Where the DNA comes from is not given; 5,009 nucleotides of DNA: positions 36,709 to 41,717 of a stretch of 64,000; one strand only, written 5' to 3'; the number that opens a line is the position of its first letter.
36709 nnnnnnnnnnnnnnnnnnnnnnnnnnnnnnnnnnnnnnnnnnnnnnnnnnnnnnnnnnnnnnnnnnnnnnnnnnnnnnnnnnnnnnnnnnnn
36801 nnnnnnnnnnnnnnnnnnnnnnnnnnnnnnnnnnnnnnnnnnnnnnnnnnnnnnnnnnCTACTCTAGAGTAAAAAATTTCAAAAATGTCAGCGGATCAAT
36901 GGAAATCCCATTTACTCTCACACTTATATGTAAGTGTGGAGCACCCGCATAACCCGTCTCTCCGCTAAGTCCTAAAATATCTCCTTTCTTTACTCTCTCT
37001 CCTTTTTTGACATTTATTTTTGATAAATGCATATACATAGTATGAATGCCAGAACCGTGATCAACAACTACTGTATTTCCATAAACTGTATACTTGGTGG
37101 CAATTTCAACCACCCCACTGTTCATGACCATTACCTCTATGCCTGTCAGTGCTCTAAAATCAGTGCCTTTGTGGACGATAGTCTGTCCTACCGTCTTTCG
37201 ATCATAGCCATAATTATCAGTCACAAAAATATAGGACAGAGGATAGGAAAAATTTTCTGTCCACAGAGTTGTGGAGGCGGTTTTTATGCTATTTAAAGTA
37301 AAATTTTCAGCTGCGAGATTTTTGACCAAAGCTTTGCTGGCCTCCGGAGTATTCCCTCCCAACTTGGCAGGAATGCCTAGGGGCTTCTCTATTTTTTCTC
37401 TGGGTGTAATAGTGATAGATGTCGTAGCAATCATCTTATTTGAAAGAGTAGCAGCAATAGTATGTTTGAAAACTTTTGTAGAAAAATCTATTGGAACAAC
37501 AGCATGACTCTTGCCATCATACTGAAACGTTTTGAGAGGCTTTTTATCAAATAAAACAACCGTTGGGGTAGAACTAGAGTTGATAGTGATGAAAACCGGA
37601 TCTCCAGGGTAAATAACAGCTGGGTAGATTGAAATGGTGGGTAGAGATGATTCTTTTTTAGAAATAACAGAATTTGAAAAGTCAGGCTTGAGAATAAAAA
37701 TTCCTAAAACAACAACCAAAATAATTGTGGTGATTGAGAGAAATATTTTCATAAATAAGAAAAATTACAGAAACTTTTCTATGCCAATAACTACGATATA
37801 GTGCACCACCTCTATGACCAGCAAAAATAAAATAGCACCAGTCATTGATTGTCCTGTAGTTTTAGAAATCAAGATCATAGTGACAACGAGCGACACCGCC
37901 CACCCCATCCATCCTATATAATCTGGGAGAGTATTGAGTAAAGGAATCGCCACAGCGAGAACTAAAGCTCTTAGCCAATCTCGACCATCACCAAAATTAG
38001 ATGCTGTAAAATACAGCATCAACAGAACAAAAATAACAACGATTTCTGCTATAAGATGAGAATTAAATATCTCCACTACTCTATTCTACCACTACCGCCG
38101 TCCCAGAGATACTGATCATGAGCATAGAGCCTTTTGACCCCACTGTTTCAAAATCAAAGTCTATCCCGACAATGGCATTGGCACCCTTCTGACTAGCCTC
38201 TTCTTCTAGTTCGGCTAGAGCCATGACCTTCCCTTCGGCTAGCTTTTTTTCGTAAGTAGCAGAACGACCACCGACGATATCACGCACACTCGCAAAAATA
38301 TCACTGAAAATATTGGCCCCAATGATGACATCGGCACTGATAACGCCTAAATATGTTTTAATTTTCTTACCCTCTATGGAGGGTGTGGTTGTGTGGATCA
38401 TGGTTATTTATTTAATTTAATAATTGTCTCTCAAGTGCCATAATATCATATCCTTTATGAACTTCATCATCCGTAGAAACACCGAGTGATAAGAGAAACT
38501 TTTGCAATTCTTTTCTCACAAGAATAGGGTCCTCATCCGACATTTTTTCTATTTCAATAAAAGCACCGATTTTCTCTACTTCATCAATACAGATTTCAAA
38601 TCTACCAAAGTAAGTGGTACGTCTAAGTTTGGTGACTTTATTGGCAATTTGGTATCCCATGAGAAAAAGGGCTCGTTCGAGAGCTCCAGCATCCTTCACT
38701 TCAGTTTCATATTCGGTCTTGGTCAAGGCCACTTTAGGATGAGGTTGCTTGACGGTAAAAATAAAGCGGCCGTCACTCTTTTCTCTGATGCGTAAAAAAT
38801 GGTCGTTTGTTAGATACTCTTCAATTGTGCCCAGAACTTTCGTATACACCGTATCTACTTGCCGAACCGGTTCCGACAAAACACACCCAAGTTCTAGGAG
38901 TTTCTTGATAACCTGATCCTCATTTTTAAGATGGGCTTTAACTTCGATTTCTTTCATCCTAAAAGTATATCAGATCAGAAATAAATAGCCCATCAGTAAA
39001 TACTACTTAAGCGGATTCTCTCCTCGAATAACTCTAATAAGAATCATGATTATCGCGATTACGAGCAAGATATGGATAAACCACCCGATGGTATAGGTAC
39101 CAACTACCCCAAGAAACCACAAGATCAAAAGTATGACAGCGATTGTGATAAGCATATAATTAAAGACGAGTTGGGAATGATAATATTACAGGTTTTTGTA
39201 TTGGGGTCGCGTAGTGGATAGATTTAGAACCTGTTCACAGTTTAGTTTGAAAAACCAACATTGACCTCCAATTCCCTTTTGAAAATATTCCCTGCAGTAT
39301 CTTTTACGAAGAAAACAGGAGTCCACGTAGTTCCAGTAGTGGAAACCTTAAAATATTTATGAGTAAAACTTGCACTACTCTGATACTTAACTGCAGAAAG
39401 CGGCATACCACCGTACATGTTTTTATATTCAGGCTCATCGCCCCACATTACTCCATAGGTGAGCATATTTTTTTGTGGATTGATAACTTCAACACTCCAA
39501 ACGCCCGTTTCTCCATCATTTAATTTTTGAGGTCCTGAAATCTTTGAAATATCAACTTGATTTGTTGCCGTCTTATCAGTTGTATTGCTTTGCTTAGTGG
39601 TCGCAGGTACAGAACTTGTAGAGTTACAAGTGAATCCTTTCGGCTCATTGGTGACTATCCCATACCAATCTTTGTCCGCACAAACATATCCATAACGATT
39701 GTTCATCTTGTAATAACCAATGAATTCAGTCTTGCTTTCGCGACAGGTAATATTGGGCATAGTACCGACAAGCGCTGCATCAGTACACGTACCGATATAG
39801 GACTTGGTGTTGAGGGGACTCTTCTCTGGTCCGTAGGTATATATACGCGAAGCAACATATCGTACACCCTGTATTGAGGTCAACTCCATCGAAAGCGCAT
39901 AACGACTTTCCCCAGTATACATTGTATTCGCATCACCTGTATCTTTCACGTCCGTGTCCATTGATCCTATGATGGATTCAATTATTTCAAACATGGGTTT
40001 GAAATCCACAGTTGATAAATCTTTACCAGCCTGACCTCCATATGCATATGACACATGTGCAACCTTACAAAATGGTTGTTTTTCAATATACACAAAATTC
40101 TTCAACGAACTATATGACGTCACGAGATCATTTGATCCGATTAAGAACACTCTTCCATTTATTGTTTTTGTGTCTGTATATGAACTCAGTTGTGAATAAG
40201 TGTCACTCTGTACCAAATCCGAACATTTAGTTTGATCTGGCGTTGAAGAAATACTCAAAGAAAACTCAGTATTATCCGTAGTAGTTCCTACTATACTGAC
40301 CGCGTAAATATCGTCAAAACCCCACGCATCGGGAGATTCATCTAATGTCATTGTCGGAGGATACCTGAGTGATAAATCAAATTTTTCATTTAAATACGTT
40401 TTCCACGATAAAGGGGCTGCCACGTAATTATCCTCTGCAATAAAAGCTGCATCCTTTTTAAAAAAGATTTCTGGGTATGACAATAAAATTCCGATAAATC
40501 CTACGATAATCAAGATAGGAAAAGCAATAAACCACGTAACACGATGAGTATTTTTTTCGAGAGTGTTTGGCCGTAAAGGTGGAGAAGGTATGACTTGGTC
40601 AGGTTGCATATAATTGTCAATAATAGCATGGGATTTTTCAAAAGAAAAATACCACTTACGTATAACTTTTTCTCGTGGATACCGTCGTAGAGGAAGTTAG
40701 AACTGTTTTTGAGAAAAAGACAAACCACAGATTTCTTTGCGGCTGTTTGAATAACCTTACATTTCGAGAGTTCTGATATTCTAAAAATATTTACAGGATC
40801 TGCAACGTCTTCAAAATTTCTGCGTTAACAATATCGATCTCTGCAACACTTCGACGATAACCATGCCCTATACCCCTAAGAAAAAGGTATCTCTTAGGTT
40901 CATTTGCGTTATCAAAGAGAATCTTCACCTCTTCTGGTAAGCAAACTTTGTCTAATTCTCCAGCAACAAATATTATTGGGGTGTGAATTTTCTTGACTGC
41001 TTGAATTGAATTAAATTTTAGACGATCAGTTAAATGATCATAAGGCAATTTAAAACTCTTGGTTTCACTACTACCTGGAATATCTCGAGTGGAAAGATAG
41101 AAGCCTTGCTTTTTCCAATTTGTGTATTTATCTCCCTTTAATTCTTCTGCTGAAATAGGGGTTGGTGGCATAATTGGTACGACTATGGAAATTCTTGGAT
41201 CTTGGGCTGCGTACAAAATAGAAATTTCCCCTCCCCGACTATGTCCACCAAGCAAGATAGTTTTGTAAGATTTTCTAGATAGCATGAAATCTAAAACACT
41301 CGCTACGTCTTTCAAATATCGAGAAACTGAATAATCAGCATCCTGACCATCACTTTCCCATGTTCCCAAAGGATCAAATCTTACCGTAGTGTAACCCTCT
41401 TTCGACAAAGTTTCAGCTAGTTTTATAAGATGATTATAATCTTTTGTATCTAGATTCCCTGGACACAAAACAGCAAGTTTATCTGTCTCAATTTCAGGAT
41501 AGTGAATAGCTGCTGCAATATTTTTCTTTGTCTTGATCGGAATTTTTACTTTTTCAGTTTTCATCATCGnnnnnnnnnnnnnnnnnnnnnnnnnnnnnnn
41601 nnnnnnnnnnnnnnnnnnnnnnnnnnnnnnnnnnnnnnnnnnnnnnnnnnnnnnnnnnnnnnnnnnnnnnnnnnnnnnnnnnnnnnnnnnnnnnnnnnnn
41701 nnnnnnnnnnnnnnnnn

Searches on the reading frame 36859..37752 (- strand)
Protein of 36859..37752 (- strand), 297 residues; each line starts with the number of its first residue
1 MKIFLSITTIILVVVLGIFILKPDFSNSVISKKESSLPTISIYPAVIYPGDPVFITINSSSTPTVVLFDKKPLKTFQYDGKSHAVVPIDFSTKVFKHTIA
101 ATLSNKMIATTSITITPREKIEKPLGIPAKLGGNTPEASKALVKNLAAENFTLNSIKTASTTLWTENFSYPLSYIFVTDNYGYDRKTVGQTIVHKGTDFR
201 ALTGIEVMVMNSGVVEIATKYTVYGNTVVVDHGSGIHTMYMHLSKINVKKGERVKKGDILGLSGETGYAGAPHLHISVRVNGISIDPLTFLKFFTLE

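Call 15: search_protein_families(library=pfam, proteins=[window:36859-37752:-], max_evalue=0.001)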
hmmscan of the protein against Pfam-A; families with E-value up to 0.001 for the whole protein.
window:36859-37752:- (297 aa): 1 family
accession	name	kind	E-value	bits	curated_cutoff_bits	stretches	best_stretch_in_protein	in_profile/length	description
PF01551.29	Peptidase_M23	-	3.6e-28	98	28.7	1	193-287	2-96/96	Peptidase family M23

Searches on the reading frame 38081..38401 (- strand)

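Call 15: search_protein_families(library=pfam, proteins=[window:38081-38401:-], max_evalue=0.001)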
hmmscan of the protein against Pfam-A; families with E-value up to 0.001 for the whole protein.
window:38081-38401:- (106 aa): 2 families
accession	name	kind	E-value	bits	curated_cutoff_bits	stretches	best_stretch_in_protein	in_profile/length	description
PF01906.23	YbjQ_1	-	5.1e-35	120.6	23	1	1-105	1-103/103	Putative heavy-metal-binding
PF23025.1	YbjQ_2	-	0.00044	21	29.1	1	62-105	61-101/103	C2 domain-containing protein 5, YbjQ-like domain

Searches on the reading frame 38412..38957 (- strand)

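Call 15: search_protein_families(library=pfam, proteins=[window:38412-38957:-], max_evalue=0.001)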
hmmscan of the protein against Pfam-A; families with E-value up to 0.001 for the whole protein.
window:38412-38957:- (181 aa): 1 family
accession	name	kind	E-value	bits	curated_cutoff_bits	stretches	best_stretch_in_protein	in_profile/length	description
PF01928.26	CYTH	-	2.1e-16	60.7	23.2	1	1-170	1-179/179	CYTH domain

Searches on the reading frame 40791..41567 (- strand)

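Call 63: search_protein_families(library=pfam, proteins=[window:40791-41567:-], max_evalue=0.001)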
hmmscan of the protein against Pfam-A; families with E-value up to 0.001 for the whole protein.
window:40791-41567:- (258 aa): 5 families
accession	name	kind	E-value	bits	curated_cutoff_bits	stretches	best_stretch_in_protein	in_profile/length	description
PF12146.15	Hydrolase_4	-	3.5e-15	56.4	27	1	44-130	17-105/239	Serine aminopeptidase, S33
PF00561.26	Abhydrolase_1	-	8.7e-12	45.7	25.8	1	33-160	4-131/245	alpha/beta hydrolase fold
PF02129.25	Peptidase_S15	-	1.3e-06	28.8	23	1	53-136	46-130/262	X-Pro dipeptidyl-peptidase (S15 family)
PF12697.13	Abhydrolase_6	-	0.00014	23.1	26.3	1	33-131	2-93/217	Alpha/beta hydrolase family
PF20408.4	Abhydrolase_11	-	0.00037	20.7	27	0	41-154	14-129/193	Alpha/beta hydrolase domain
